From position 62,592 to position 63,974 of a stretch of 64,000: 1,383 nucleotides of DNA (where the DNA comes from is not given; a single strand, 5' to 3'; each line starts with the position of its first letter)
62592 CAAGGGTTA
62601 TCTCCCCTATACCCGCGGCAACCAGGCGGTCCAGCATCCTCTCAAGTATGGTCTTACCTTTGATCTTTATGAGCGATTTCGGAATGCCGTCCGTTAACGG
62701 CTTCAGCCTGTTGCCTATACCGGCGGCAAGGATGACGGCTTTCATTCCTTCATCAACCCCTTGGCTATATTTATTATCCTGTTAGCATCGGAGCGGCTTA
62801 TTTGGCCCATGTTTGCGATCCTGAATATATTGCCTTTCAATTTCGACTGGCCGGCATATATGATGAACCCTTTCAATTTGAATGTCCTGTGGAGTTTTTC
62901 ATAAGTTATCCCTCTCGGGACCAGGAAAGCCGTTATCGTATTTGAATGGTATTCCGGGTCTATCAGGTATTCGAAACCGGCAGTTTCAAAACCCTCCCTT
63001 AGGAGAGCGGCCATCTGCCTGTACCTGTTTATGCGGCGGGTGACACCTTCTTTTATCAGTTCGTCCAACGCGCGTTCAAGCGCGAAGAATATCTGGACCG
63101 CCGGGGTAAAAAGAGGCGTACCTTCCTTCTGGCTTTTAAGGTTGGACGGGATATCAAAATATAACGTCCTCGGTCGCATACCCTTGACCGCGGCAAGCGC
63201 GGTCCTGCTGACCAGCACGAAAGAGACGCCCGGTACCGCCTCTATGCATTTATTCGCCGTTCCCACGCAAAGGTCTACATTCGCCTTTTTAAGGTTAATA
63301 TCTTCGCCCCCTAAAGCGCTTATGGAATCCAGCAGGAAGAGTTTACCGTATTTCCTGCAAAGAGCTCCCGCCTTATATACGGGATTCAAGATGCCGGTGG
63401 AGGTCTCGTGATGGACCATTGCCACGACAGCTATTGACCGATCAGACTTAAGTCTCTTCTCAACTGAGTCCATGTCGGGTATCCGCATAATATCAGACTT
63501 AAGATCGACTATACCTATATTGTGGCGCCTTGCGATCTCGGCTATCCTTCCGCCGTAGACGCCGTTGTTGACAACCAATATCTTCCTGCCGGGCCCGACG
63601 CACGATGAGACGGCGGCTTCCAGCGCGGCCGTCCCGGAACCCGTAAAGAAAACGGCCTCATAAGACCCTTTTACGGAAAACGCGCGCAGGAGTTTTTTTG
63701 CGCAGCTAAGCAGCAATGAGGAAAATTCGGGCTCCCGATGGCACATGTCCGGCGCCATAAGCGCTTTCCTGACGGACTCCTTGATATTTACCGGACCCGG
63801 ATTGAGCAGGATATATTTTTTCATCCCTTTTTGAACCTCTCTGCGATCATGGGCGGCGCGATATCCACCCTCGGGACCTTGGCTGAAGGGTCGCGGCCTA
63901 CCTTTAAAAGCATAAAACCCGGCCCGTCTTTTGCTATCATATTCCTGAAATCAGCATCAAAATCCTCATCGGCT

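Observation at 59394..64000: Phosphonate (2-aminoethylphosphonate) head-group pathway feeding a CDP-alcohol transferase and flippase-like protein, a candidate phosphonolipid or phosphonoglycan locus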

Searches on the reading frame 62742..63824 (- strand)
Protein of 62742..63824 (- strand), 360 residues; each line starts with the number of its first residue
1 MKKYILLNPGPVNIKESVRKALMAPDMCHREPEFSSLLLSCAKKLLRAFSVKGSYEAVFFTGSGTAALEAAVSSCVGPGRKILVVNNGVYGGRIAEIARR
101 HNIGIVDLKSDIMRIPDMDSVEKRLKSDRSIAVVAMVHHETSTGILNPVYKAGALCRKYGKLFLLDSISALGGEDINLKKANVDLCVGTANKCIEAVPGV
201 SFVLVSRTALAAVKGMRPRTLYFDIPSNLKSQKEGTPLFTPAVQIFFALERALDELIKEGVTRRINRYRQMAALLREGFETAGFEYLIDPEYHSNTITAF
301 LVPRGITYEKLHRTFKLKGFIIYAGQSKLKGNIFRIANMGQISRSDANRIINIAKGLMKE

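Call 5: search_protein_families(library=pfam, proteins=[window:62742-63824:-], max_evalue=0.01)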
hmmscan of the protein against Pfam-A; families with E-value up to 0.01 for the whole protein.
window:62742-63824:- (360 aa): 1 family
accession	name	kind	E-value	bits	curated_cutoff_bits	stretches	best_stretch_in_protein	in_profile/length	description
PF00266.25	Aminotran_5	-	1.1e-24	87.6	21.5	1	42-326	48-339/371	Aminotransferase class-V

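Call 6: search_protein_families(library=ncbifam, proteins=[window:62742-63824:-], max_evalue=0.01)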
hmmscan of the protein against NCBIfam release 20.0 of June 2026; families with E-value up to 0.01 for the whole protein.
window:62742-63824:- (360 aa): 23 families
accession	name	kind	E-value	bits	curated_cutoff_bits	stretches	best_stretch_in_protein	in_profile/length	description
TIGR03301.1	PhnW-AepZ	equivalog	2.6e-106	356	360.8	1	5-355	1-352/355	2-aminoethylphosphonate aminotransferase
TIGR02326.1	transamin_PhnW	equivalog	3.3e-82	276.5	400.8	1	2-356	2-358/363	2-aminoethylphosphonate--pyruvate transaminase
NF010006.0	PRK13479.1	equivalog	1.5e-81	274.4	296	1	2-356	4-359/369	2-aminoethylphosphonate--pyruvate transaminase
NF046070.1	PyrdoxPyrvTramin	equivalog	6.5e-53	179.9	600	1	4-344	6-349/369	pyridoxamine--pyruvate transaminase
NF045640.1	AspGlyoxATaseBhcA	equivalog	1.6e-48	165.6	650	1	7-344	8-350/395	L-aspartate--glyoxylate aminotransferase BhcA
TIGR01977.1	am_tr_V_EF2568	hypoth_equivalog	3.2e-11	42.9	377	1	41-206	49-213/376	cysteine desulfurase family protein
TIGR03402.1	FeS_nifS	equivalog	7.3e-11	41.4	530.75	1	54-205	58-210/379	cysteine desulfurase NifS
TIGR04343.1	egtE_PLP_lyase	equivalog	9.1e-11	41.2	400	1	56-211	72-220/370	ergothioneine biosynthesis PLP-dependent enzyme EgtE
TIGR01364.1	serC_1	equivalog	8.6e-10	38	443.6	1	26-303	35-302/358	phosphoserine transaminase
NF003764.0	PRK05355.1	equivalog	1.2e-09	37.6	253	1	26-330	38-327/357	3-phosphoserine/phosphohydroxythreonine transaminase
TIGR01366.1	serC_3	equivalog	3.2e-09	36.4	401.65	1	28-350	33-350/361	phosphoserine transaminase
NF040779.1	Sec_lyase_SclA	exception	7.3e-07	28.4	525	1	42-207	48-213/378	selenocysteine lyase SclA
TIGR03403.1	nifS_epsilon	equivalog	8.4e-07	28.1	587.7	1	130-192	140-202/382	NifS family cysteine desulfurase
TIGR02006.1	IscS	equivalog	1e-06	28.1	643.2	1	113-193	127-205/402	IscS subfamily cysteine desulfurase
NF010611.0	PRK14012.1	equivalog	1.1e-06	27.8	548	1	114-205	132-220/406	IscS subfamily cysteine desulfurase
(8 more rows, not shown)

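Call 7: find_encoding_contigs(protein=window:62742-63824:-, flank=10000, max_places=6)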
Protein window:62742-63824:- (360 aa): 18 contigs read that carry it; 4 places shown.
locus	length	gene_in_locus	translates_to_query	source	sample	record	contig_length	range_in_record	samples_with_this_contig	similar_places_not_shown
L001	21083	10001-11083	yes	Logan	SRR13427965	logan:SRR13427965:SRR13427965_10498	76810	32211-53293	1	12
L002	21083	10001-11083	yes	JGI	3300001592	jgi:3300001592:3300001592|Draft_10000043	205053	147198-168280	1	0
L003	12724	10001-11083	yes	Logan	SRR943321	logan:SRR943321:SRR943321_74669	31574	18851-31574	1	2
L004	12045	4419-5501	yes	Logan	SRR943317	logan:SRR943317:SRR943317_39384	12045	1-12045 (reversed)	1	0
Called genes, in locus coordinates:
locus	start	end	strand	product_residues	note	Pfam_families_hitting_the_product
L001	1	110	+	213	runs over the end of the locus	PF07589:PEP_exosort_dom (weak)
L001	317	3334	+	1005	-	PF00754:F5_F8_type_C, PF22633:F5_F8_type_C_2, PF00754:F5_F8_type_C, PF22633:F5_F8_type_C_2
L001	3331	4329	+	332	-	PF00356:LacI, PF00532:Peripla_BP_1, PF13407:Peripla_BP_4, PF13377:Peripla_BP_3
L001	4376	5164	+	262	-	PF01976:DUF116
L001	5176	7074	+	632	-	PF13249:SQHop_cyclase_N, PF00432:Prenyltrans (faint), PF13243:SQHop_cyclase_C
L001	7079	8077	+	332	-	PF04055:Radical_SAM, PF01136:Peptidase_U32 (faint), PF11946:DUF3463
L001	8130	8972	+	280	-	-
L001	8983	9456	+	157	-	PF02776:TPP_enzyme_N (weak)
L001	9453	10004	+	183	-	PF02775:TPP_enzyme_C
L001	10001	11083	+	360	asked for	PF00266:Aminotran_5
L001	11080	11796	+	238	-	PF00483:NTP_transferase, PF01128:IspD (weak), PF12804:NTP_transf_3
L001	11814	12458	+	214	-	PF01066:CDP-OH_P_transf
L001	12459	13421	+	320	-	PF03706:LPG_synthase_TM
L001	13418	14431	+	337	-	PF01073:3Beta_HSD, PF01370:Epimerase, PF02719:Polysacc_synt_2, PF04321:RmlD_sub_bind, PF05368:NmrA, PF07993:NAD_binding_4, PF13460:NAD_binding_10, PF16363:GDP_Man_Dehyd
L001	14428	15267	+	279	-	PF02401:LYTB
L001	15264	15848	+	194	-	PF01048:PNP_UDP_1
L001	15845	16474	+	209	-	PF00834:Ribul_P_3_epim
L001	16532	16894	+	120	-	-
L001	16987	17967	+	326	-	PF00571:CBS, PF01769:MgtE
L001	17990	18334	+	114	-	PF14489:QueF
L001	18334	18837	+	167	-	PF01923:Cob_adeno_trans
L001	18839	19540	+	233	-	PF01209:Ubie_methyltran, PF13489:Methyltransf_23, PF13847:Methyltransf_31, PF08241:Methyltransf_11, PF08242:Methyltransf_12, PF13649:Methyltransf_25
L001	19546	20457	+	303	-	PF01040:UbiA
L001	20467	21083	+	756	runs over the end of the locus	PF21582:CBM30, PF10091:Glycoamylase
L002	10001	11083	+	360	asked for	PF00266:Aminotran_5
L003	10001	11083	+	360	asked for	PF00266:Aminotran_5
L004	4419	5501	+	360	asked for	PF00266:Aminotran_5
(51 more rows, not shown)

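Call 9: search_protein_families(library=ncbifam, proteins=[L001:8130-8972:+, L001:8983-9456:+, L001:9453-10004:+, L001:7079-8077:+, L001:5176-7074:+, L001:4376-5164:+], max_evalue=0.01)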
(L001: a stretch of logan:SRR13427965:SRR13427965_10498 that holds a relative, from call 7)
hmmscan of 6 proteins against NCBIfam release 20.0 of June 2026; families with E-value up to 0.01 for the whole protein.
L001:8130-8972:+ (280 aa): 0 families

L001:8983-9456:+ (157 aa): 2 families
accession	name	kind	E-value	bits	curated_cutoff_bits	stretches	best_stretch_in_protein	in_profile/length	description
TIGR03845.1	sulfopyru_alph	equivalog_domain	1.7e-34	119.1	147.95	1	7-153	5-157/160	sulfopyruvate decarboxylase subunit alpha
TIGR03297.1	Ppyr-DeCO2ase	equivalog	6.3e-33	114.3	312.5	1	14-156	1-155/360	phosphonopyruvate decarboxylase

L001:9453-10004:+ (183 aa): 27 families (the best 25 are shown)
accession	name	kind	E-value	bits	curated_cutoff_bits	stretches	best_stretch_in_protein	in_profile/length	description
TIGR03846.1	sulfopy_beta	equivalog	4.4e-55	186.4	221.5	1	5-182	3-179/182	sulfopyruvate decarboxylase subunit beta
TIGR03297.1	Ppyr-DeCO2ase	equivalog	6.9e-51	173.3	312.5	1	5-181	175-357/360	phosphonopyruvate decarboxylase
NF004813.0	PRK06163.1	equivalog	1.5e-40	139.1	240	1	10-183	22-195/202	hypothetical protein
NF006016.1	PRK08155.1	equivalog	8.4e-08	31.1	870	1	43-159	408-533/554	acetolactate synthase large subunit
NF005114.0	PRK06546.1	equivalog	3.5e-07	29.1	893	1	40-165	404-534/578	pyruvate dehydrogenase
NF006591.0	PRK09124.1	equivalog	4.1e-07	28.7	792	1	31-170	395-541/574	ubiquinone-dependent pyruvate dehydrogenase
NF005470.0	PRK07064.1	equivalog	5.2e-07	29.1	495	1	30-103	392-465/552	thiamine pyrophosphate-binding protein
NF006524.0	PRK08978.1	equivalog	7.5e-06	24.5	738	1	35-100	389-456/548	acetolactate synthase 2 catalytic subunit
NF035923.1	TPP_ScyA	equivalog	1.7e-05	23.3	1020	1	31-167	455-594/623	scytonemin biosynthesis protein ScyA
NF006203.0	PRK08327.1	equivalog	2.3e-05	23.1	456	1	18-105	404-494/571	thiamine pyrophosphate-requiring protein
NF005760.0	PRK07586.1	equivalog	2.6e-05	23.4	363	1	44-102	385-442/514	acetolactate synthase large subunit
TIGR04377.1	myo_inos_iolD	equivalog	4.1e-05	22.4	715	1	7-105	397-500/616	3D-(3,5/4)-trihydroxycyclohexane-1,2-dione acylhydrolase (decyclizing)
NF006319.0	PRK08527.1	equivalog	5.6e-05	21.8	905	1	36-100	404-470/565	acetolactate synthase large subunit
NF006052.0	PRK08199.1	subfamily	6.2e-05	21.5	539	1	44-103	415-473/559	thiamine pyrophosphate protein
NF035927.1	TPP_ScyA_rel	subfamily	9.8e-05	21.1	1000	1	30-104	398-469/551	ScyA-related TPP-binding enzyme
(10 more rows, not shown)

L001:7079-8077:+ (332 aa): 64 families (the best 25 are shown)
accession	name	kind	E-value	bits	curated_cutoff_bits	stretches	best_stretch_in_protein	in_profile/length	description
TIGR03470.1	HpnH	equivalog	4.2e-119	397.3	225.05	1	7-315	7-317/318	adenosyl-hopene transferase HpnH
TIGR03961.1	rSAM_PTO1314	hypoth_equivalog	8.3e-25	87.8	306.05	1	20-312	15-307/332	PTO1314 family radical SAM protein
TIGR04051.1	rSAM_NirJ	equivalog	2.1e-19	69.7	515.45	1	37-199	11-175/354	heme d1 biosynthesis radical SAM protein NirJ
TIGR04545.1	rSAM_ahbD_hemeb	equivalog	2.5e-19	69.9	500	1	33-192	5-167/339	heme b synthase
TIGR04053.2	TIGR04053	equivalog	5.9e-18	65.3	395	1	28-195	8-181/366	TIGR04053 family radical SAM/SPASM domain-containing protein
TIGR02666.1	moaA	equivalog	6.1e-18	64.9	284.05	1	37-192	19-185/336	GTP 3',8-cyclase MoaA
TIGR04546.1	rSAM_ahbC_deAc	equivalog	6.1e-18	64.8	650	1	29-192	40-205/390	12,18-didecarboxysiroheme deacetylase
TIGR04347.1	pseudo_SAM_Halo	equivalog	2e-17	63.5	525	1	17-196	27-208/390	TIGR04347 family pseudo-SAM/SPASM protein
TIGR04054.1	rSAM_NirJ1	equivalog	2.9e-17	62.4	650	1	29-195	37-205/387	putative heme d1 biosynthesis radical SAM protein NirJ1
TIGR02668.1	moaA_archaeal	equivalog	1e-16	60.8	325.25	1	35-189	17-175/303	GTP 3',8-cyclase MoaA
TIGR04133.1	rSAM_w_lipo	hypoth_equivalog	4e-16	58.9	425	1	13-199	11-201/350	TIGR04133 family radical SAM/SPASM protein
TIGR04055.1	rSAM_NirJ2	equivalog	8.6e-15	55.1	500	1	34-180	6-154/326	putative heme d1 biosynthesis radical SAM protein NirJ2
NF001199.0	PRK00164.2-1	equivalog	1.1e-14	54.4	231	1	32-189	16-177/308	GTP 3',8-cyclase MoaA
TIGR03913.1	rad_SAM_trio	equivalog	1.3e-14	53.4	591.75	1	24-192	14-184/477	GDL motif peptide-associated radical SAM/SPASM maturase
TIGR04317.1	W_rSAM_matur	equivalog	1.5e-14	53.8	380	1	30-198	6-182/349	tungsten cofactor oxidoreductase radical SAM maturase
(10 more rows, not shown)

L001:5176-7074:+ (632 aa): 5 families
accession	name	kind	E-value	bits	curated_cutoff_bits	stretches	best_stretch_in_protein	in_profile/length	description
TIGR01507.1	hopene_cyclase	equivalog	3e-197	656.9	431.1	1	3-627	15-637/640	squalene--hopene cyclase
TIGR01787.1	squalene_cyclas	subfamily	1.5e-155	519.4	322.7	1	8-624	1-621/622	squalene/oxidosqualene cyclases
TIGR03463.1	osq_cycl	subfamily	3.1e-67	227.3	851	1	54-622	43-633/634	2,3-oxidosqualene cyclase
TIGR04277.1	squa_tetra_cyc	equivalog_domain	2e-52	178.6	500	2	354-624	345-621/624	tetrahymanol synthase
NF053823.1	SCO2321_fam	equivalog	5.3e-17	61.8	300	1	507-541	113-147/405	SCO2321 family membrane protein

L001:4376-5164:+ (262 aa): 0 families

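Call 10: search_protein_families(library=pfam, proteins=[L001:8130-8972:+, L001:8983-9456:+, L001:9453-10004:+, L001:7079-8077:+, L001:5176-7074:+, L001:4376-5164:+], max_evalue=1)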
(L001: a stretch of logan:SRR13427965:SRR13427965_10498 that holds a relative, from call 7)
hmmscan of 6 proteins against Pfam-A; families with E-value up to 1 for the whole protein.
L001:8130-8972:+ (280 aa): 0 families

L001:8983-9456:+ (157 aa): 2 families
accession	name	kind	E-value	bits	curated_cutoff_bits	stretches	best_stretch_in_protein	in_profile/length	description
PF02776.23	TPP_enzyme_N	-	6.9e-07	29.5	26.8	1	4-79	5-83/119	Thiamine pyrophosphate enzyme, N-terminal TPP binding domain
PF02779.29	Transket_pyr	-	0.031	14.4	27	1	41-151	55-167/174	Transketolase, pyrimidine binding domain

L001:9453-10004:+ (183 aa): 1 family
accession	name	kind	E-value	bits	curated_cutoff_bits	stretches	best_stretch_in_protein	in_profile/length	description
PF02775.26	TPP_enzyme_C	-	1e-17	64.8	21.9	1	34-153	15-148/151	Thiamine pyrophosphate enzyme, C-terminal TPP binding domain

L001:7079-8077:+ (332 aa): 5 families
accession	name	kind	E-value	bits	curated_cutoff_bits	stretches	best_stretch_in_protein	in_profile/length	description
PF11946.13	DUF3463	-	2.6e-42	144.3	31.3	1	196-316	2-123/134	Domain of unknown function (DUF3463)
PF04055.27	Radical_SAM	-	2.7e-23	83.4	29.5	1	33-185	2-164/166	Radical SAM superfamily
PF13353.11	Fer4_12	-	3.9e-05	24.4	22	1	38-133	15-115/137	4Fe-4S single cluster domain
PF13344.12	Hydrolase_6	-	0.0031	18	27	0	85-110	15-40/101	Haloacid dehalogenase-like hydrolase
PF00702.32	Hydrolase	-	0.0066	17.3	26.4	0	74-111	86-125/191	haloacid dehalogenase-like hydrolase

L001:5176-7074:+ (632 aa): 5 families
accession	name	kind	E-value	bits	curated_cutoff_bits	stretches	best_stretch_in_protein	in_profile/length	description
PF13243.12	SQHop_cyclase_C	-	2.4e-129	431.4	26.1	1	306-624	1-318/319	Squalene-hopene cyclase C-terminal domain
PF13249.12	SQHop_cyclase_N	-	5.2e-103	344.7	26.2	2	9-295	1-288/291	Squalene-hopene cyclase N-terminal domain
PF00432.27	Prenyltrans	-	6.5e-09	36.1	26.5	1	513-606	50-134/304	Prenyltransferase alpha-alpha toroid domain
PF07678.20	TED_complement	-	0.00014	21.5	22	1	306-419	194-299/312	A-macroglobulin TED domain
PF09492.16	Pec_lyase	-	0.00024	20.9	22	1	390-439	55-102/292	Pectic acid lyase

L001:4376-5164:+ (262 aa): 1 family
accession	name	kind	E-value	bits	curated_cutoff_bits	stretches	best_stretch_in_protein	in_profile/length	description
PF01976.22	DUF116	-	1.2e-26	93.4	25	2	175-255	75-154/155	Protein of unknown function DUF116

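Call 26: search_solved_structures(query=L001:9453-10004:+, max_evalue=0.001)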
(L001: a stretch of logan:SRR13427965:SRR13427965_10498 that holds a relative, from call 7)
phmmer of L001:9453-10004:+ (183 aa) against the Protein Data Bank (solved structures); distinct sequences matched with E-value up to 0.001: 5.
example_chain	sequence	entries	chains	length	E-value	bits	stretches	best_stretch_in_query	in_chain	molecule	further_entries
9iz3_B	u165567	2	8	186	1.2e-35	126.4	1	3-181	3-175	Putative phosphonopyruvate decarboxylase beta subunit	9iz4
9u8q_G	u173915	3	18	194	8.3e-11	45.6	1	36-131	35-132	Thiamine pyrophosphate enzyme TPP-binding domain-containing protein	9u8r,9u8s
6lpi_A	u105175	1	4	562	2.2e-05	28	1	36-158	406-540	Acetolactate synthase isozyme 1 large subunit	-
3eya_A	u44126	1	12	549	0.00019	24.9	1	31-170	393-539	Pyruvate dehydrogenase [cytochrome]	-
3ey9_A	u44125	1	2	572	0.00021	24.8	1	31-170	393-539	Pyruvate dehydrogenase [cytochrome]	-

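Call 27: search_solved_structures(query=window:62742-63824:-, max_evalue=1e-10)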
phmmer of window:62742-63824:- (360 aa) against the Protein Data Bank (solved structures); distinct sequences matched with E-value up to 1e-10: 34.
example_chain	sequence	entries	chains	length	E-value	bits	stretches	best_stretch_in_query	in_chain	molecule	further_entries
1m32_A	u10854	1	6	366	5.8e-64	219.8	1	2-352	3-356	2-aminoethylphosphonate-pyruvate aminotransferase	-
9kk8_A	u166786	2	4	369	1.9e-61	211.6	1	3-354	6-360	2-aminoethylphosphonate--pyruvate transaminase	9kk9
9kka_A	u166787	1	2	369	1.3e-60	208.8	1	3-354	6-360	2-aminoethylphosphonate--pyruvate transaminase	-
6pd1_A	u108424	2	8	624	1.8e-52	182.1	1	2-350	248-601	Nucleotidyl transferase/aminotransferase, class V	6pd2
7e7g_A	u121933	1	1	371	9.7e-46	159.9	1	5-350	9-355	2-aminoethylphosphonate--pyruvate transaminase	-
2dr1_A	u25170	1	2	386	2.7e-45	158.5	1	3-352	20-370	386aa long hypothetical serine aminotransferase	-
2yri_A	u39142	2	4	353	3.3e-41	145.1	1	5-349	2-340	Aminotransferase, class V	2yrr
1vjo_A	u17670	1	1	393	1.6e-40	142.8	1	4-347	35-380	alanine--glyoxylate aminotransferase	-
9os7_A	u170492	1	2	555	1.5e-39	139.6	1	3-353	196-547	Methionine--tRNA ligase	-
3zrp_A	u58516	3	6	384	3.4e-39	138.4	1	5-354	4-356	SERINE-PYRUVATE AMINOTRANSFERASE (AGXT)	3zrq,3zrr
1iug_A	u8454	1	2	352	6.2e-39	137.6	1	6-354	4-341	putative aspartate aminotransferase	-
3f0h_A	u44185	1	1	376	6.5e-37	130.9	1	8-359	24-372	Aminotransferase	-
6pk1_A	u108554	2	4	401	4.7e-35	124.8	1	5-344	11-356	Serine--glyoxylate aminotransferase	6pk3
2z9u_A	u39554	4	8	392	3.3e-33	118.7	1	5-343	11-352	Aspartate aminotransferase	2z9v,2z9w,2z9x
3isl_A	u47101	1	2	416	7.2e-33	117.6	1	6-346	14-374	Purine catabolism protein pucG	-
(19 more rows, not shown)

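Call 55: find_homologous_proteins(query=L001:9453-10004:+, max_evalue=1e-10)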
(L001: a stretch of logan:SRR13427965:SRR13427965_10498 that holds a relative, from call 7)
Query L001:9453-10004:+ (183 aa): 1434 proteins with E <= 1e-10 among 1494 candidates; the best 120 are listed.
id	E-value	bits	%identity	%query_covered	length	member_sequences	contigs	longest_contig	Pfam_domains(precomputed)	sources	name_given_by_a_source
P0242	2.0e-115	401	100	100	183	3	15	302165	PF02775.27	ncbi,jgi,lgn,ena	ncbi:MAG: thiamine pyrophosphate-dependent enzyme [Candidatus Omnitrophota bacterium]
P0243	1.1e-89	317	77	99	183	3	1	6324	PF02775.27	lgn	-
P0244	2.4e-89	316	79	98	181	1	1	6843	PF02775.27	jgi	jgi:thiamine pyrophosphate-dependent acetolactate synthase large subunit-like protein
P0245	1.1e-88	314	78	99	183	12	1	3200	PF02775.27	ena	-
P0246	1.6e-88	313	76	100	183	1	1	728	PF02775.27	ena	-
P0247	1.5e-87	310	76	99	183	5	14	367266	PF02775.27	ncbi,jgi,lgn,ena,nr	ncbi:MAG TPA: thiamine pyrophosphate-dependent enzyme [Candidatus Omnitrophota bacterium]|nr:sulfopy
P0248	3.8e-87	309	76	99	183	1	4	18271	PF02775.27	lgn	-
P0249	7.6e-87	308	76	99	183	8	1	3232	PF02775.27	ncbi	-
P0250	4.6e-84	299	73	99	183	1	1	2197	PF02775.27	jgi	jgi:sulfopyruvate decarboxylase subunit beta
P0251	1.0e-83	298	72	100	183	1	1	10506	PF02775.27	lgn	-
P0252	1.6e-83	297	73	100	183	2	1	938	PF02775.27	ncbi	-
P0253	5.5e-83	295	77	98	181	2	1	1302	PF02775.27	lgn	-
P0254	2.2e-82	293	72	99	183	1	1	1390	PF02775.27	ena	-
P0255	2.6e-82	293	72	99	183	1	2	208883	PF02775.27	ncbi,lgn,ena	-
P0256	1.1e-81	291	71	100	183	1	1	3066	PF02775.27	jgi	-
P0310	3.2e-49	185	51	99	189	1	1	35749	PF02775.27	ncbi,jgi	jgi:thiamine pyrophosphate-dependent acetolactate synthase large subunit-like protein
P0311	4.6e-49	185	49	97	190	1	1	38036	PF02775.27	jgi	-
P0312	4.6e-49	185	55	98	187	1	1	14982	PF02775.27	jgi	-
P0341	1.1e-47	180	48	98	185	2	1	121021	PF02775.27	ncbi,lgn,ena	-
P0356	2.2e-47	179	49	99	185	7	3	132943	PF02775.27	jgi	jgi:phosphonopyruvate decarboxylase/sulfopyruvate decarboxylase subunit beta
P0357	2.2e-47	179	49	96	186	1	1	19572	PF02775.27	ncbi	ncbi:MAG: thiamine pyrophosphate-dependent enzyme [Candidatus Scalinduaceae bacterium]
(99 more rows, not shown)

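Call 56: find_encoding_contigs(protein=P0357, flank=8000, max_places=1)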
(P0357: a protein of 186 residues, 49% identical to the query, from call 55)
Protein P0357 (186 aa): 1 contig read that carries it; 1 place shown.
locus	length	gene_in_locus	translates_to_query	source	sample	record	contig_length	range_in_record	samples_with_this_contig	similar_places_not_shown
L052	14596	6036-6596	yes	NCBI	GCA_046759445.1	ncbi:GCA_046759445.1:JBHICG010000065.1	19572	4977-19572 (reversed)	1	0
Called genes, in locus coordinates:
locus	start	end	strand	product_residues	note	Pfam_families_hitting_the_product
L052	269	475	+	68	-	PF15919:HicB_lk_antitox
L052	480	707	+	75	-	PF07927:HicA_toxin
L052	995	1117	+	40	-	-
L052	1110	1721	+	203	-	-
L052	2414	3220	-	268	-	-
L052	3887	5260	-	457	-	PF17767:NAPRTase_N, PF01729:QRPTase_C, PF04095:NAPRTase, PF17956:NAPRTase_C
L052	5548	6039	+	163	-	PF02776:TPP_enzyme_N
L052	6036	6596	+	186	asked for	PF02775:TPP_enzyme_C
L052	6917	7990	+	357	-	PF00266:Aminotran_5, PF01053:Cys_Met_Meta_PP (weak)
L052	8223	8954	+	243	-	PF00483:NTP_transferase, PF01128:IspD (weak), PF12804:NTP_transf_3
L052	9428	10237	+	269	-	PF01066:CDP-OH_P_transf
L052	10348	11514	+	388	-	PF13506:Glyco_transf_21, PF00535:Glycos_transf_2, PF13641:Glyco_tranf_2_3, PF13632:Glyco_trans_2_3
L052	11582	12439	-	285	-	PF04794:YdjC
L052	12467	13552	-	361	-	PF04055:Radical_SAM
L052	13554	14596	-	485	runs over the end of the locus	PF02310:B12-binding, PF04055:Radical_SAM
